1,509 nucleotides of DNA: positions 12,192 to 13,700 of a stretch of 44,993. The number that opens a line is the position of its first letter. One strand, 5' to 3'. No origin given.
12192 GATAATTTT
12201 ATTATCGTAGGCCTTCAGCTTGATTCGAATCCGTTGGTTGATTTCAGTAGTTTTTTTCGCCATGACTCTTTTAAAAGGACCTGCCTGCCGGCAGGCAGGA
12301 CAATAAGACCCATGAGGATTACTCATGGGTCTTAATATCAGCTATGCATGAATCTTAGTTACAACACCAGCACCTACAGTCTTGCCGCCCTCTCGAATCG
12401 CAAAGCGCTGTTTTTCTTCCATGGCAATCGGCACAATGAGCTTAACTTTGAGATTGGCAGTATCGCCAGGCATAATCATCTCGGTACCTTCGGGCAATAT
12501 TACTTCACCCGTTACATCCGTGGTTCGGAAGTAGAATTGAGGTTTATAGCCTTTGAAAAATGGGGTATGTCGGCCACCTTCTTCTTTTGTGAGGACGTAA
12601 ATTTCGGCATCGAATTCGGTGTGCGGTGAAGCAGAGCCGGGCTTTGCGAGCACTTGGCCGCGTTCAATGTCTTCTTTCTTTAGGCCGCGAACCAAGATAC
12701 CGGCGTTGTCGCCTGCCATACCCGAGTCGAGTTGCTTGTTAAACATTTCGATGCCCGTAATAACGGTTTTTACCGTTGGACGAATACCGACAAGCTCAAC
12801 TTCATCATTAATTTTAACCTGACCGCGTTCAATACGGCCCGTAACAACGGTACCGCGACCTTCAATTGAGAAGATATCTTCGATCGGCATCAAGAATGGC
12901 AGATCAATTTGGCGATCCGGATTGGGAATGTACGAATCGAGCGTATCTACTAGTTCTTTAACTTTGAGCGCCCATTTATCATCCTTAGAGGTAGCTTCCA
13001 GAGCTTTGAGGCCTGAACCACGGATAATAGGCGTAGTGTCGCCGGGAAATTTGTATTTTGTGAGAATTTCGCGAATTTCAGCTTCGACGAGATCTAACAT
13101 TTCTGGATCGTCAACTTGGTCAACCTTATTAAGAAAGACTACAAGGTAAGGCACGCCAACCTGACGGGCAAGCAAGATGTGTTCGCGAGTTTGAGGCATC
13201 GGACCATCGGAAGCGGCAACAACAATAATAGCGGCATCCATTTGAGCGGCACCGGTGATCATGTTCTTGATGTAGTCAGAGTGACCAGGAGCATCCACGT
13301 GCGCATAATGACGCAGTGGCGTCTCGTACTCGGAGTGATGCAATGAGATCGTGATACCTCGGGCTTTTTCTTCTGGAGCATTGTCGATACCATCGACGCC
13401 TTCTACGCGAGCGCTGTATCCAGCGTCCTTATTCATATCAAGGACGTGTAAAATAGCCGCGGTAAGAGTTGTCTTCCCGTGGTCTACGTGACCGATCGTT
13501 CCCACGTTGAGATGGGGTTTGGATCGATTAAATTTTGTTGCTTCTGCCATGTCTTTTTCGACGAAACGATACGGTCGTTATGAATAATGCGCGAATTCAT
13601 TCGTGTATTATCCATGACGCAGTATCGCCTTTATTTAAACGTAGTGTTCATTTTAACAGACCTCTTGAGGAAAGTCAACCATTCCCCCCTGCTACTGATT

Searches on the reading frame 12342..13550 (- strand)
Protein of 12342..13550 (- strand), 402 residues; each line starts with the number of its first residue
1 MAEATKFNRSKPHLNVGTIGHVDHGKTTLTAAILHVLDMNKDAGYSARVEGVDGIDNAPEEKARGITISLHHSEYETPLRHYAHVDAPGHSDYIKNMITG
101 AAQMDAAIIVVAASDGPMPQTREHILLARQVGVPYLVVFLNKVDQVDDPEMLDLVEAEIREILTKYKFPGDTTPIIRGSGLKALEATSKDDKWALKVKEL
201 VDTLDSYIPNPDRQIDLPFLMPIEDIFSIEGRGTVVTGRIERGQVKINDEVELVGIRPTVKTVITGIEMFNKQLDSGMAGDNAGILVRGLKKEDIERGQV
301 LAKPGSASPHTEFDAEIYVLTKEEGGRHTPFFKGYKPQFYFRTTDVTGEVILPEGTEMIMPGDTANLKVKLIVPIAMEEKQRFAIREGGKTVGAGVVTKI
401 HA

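Call 13: search_protein_families(library=pfam, proteins=[window:12342-13550:-])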
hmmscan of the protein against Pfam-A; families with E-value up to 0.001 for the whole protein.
window:12342-13550:- (402 aa): 3 families
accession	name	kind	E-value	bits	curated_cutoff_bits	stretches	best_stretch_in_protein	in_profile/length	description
PF00009.33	GTP_EFTU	-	2.6e-61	207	26.5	1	11-210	1-188/188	Elongation factor Tu GTP binding domain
PF03143.23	GTP_EFTU_D3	-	5e-38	130.1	27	1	307-400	2-105/106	Elongation factor Tu C-terminal domain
PF03144.31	GTP_EFTU_D2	-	4.7e-20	72.2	30.3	1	233-302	1-73/73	Elongation factor Tu domain 2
